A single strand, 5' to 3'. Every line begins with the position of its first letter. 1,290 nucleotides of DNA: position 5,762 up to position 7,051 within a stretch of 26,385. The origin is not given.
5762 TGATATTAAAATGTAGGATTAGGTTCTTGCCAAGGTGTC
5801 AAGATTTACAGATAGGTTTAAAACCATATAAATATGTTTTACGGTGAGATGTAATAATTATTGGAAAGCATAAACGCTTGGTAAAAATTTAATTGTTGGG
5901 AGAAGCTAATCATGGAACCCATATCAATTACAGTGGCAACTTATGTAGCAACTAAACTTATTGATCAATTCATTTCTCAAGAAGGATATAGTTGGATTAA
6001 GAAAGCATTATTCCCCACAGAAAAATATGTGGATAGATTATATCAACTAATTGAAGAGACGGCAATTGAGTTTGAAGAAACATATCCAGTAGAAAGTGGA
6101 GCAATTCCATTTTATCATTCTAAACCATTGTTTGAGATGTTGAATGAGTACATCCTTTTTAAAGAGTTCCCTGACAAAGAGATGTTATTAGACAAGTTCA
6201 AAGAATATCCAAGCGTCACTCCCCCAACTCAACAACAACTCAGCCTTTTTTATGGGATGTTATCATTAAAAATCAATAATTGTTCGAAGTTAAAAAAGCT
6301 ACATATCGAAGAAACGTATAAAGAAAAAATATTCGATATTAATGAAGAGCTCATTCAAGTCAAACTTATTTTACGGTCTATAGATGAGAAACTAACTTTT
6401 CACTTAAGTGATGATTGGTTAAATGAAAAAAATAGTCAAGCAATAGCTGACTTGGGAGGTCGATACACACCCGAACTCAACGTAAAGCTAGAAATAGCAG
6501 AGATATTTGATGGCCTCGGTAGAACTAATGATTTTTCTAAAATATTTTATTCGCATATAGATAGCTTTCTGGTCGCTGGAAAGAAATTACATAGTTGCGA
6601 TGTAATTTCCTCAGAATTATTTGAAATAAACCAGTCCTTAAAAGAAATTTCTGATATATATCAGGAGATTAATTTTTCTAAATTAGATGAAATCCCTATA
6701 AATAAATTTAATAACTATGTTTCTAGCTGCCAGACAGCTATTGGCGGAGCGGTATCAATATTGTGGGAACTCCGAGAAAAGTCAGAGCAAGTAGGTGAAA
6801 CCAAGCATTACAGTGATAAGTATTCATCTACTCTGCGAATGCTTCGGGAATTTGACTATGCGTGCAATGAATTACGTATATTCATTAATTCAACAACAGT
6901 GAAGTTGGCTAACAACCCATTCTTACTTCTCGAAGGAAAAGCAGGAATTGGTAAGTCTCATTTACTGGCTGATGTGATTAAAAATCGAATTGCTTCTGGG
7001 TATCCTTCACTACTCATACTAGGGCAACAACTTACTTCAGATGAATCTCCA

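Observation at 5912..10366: Orphan 1484-aa STAND/NACHT-like NTPase with unrecognisable flanking domains: candidate single-gene antiphage system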

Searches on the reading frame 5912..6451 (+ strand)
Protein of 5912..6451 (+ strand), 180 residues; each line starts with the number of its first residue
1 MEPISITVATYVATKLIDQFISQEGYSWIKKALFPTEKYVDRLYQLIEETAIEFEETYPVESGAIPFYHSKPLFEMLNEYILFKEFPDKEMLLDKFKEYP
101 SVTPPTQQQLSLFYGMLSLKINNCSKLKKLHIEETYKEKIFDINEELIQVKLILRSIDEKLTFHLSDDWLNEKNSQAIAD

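Call 26: search_protein_families(library=pfam, proteins=[window:5912-6451:+], max_evalue=10)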
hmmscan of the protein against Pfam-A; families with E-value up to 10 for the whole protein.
window:5912-6451:+ (180 aa): 1 family
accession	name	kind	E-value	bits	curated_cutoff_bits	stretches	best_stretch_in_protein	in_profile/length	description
PF10256.14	Erf4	-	0.047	14.1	29.3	1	40-172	4-76/116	Golgin subfamily A member 7/ERF4 family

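Call 27: find_homologous_proteins(query=window:5912-6406:+, max_evalue=0.001)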
Query window:5912-6406:+ (165 aa): 21 proteins with E <= 0.001 among 52 candidates.
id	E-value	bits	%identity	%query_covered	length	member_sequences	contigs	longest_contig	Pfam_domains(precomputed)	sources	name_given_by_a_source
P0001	1.2e-100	352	99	100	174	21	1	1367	-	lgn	-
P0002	4.9e-73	263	71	100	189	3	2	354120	-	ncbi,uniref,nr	ncbi:hypothetical protein [Photobacterium leiognathi]|uniref:hypothetical protein n=1 Tax=Photobacte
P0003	6.0e-69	249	68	100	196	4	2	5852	-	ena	-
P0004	9.8e-69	249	68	100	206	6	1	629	-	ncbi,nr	ncbi:ATP-binding protein, partial [Vibrio parahaemolyticus]|nr:ATP-binding protein [Vibrio parahaemo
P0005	3.0e-66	241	67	100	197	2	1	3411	-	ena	-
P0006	1.1e-63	232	65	100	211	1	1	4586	-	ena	-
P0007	2.5e-57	212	61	100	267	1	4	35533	-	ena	-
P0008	4.6e-55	204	61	98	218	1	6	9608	-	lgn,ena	-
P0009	1.7e-52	196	57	96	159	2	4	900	-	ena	-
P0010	2.3e-49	186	71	78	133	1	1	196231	-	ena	-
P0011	3.0e-48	182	63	81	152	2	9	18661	-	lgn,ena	-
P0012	1.1e-42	164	96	50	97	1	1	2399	-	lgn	-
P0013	1.3e-37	148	76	55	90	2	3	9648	-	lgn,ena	-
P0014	2.6e-37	147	64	63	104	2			-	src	-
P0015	1.2e-35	141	96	45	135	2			-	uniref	uniref:hypothetical protein n=1 Tax=Escherichia coli TaxID=562 RepID=UPI003C2F0E14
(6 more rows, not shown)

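Call 35: predict_structure(alignment_id=A1)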
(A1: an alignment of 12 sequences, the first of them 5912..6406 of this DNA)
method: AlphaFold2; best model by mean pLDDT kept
length: 165 residues; sequences in the alignment: 12
mean_pLDDT: 66.5   pTM: 0.59
mean pLDDT of the five models: 66.5, 64.6, 63.9, 60.4, 58.8
residues with pLDDT >= 90: 2; 70-90: 79; 50-70: 47; < 50: 37
segments of 3 or more residues with pLDDT < 50: 1-8, 132-152, 161-165
pLDDT, mean of each block of 10 residues (from residue 1): 42 55 54 66 84 87 79 73 68 86 88 87 73 41 42 49 45
secondary structure, 60 per line:
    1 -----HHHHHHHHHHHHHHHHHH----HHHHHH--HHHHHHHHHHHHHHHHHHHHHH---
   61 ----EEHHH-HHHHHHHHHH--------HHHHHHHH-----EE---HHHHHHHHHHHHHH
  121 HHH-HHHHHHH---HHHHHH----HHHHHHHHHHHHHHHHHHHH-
elements in order: H6-23 H28-33 H36-57 H71-80 H89-96 H107-123 H125-131 H135-140 H145-164

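Call 58: find_encoding_contigs(protein=P0002, flank=7000, max_places=2)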
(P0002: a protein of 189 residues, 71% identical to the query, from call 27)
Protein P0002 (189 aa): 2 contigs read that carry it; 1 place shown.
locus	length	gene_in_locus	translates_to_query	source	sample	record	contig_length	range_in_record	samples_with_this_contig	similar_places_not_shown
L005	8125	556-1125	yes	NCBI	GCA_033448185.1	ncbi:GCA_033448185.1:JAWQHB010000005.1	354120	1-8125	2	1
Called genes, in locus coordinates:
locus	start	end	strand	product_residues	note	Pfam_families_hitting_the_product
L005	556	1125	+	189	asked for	-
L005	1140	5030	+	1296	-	-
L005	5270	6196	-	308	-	PF08238:Sel1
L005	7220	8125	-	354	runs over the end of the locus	PF02492:cobW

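Call 66: predict_structure(alignment_id=A3)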
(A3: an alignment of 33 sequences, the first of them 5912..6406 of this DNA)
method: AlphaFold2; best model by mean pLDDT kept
length: 165 residues; sequences in the alignment: 33
mean_pLDDT: 69.1   pTM: 0.58
mean pLDDT of the five models: 69.1, 67.6, 66.5, 64.6, 59.8
residues with pLDDT >= 90: 13; 70-90: 88; 50-70: 26; < 50: 38
segments of 3 or more residues with pLDDT < 50: 1-35
pLDDT, mean of each block of 10 residues (from residue 1): 34 42 42 56 88 90 80 72 65 83 87 88 85 62 64 76 52
secondary structure, 60 per line:
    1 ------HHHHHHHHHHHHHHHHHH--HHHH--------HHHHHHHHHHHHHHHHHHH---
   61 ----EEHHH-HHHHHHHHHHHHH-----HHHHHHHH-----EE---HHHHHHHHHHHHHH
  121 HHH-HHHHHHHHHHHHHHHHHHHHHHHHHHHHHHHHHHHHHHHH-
elements in order: H7-24 H27-30 H39-57 H71-83 H89-96 H107-123 H125-164

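Call 69: fold_search(model_id=the predicted structure, library=pdb)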
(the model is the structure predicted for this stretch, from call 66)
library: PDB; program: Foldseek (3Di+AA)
matches with E <= 10: 100; with E <= 0.001: 0
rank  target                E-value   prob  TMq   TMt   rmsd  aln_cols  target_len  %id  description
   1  6uve_A                7.8e-01  0.07  0.19  0.21  13.2       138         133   17  Crystal structure of BCL-XL bound to compound 7: (R)-3-(Benzylthio)-2-(3-(4-chloro-[1,1':2',1'':3'',1'''-quaterphenyl] (released 2021-05-05)
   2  2pwo_B                1.0e+00  0.13  0.25  0.28  12.9       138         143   15  Crystal Structure of HIV-1 CA146 A92E Psuedo Cell (released 2007-09-25)
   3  3h4e_J                1.2e+00  0.05  0.17  0.14  19.7       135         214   15  X-ray Structure of Hexameric HIV-1 CA (released 2009-06-23)
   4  6uve_B                1.2e+00  0.04  0.16  0.19  13.6       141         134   17  Crystal structure of BCL-XL bound to compound 7: (R)-3-(Benzylthio)-2-(3-(4-chloro-[1,1':2',1'':3'',1'''-quaterphenyl] (released 2021-05-05)
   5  9ja0_A                1.4e+00  0.04  0.19  0.15  19.8       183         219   15  The capsid protein of HIV 1 (released 2024-09-04)
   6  9ee2_C                1.7e+00  0.04  0.17  0.14  20.0       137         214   14  HIV CA - FSFG peptide (14 mM) (released 2026-03-18)
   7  6ecn_F                1.8e+00  0.09  0.25  0.28  13.0       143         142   11  HIV-1 CA 1/2-hexamer-EE (released 2019-08-21)
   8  7t15_A                1.8e+00  0.08  0.23  0.19  11.2       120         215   12  Hexameric SIVcpz CA (released 2022-10-19)
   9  4wym_E                1.8e+00  0.04  0.19  0.16  20.1       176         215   14  Structural basis of HIV-1 capsid recognition by CPSF6 (released 2014-12-17)
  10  6bht_B                2.0e+00  0.04  0.20  0.16  19.4       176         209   13  HIV-1 CA hexamer in complex with IP6, orthorhombic crystal form (released 2018-08-01)
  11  1eyv_B                2.1e+00  0.07  0.21  0.24   9.9       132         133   11  THE CRYSTAL STRUCTURE OF NUSB FROM MYCOBACTERIUM TUBERCULOSIS (released 2000-05-18)
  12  5mcz_H                2.4e+00  0.07  0.25  0.27  13.1       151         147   14  The structure of the mature HIV-1 CA hexameric lattice with curvature parameters: tilt=-1, twist=0 (released 2016-12-28)
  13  9bym_C                2.5e+00  0.04  0.17  0.07  14.1       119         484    9  Cryo-EM structure of ATP synthase non-stator state (released 2025-08-06)
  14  1zy3_MODEL_1_A        2.8e+00  0.03  0.16  0.15  16.5       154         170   14  Structural model of complex of Bcl-w protein with Bid BH3-peptide (released 2006-02-14)
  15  6omt                  2.8e+00  0.03  0.16  0.13  21.2       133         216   17  HIV-1 capsid hexamer R18D mutant (released 2019-08-21)
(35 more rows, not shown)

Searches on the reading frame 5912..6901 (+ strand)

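Call 26: search_protein_families(library=pfam, proteins=[window:5912-6901:+], max_evalue=10)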
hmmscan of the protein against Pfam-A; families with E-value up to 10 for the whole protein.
window:5912-6901:+ (330 aa): 1 family
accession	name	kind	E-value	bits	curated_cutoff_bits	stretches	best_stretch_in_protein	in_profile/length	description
PF10256.14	Erf4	-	0.036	14.5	29.3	1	40-181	4-85/116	Golgin subfamily A member 7/ERF4 family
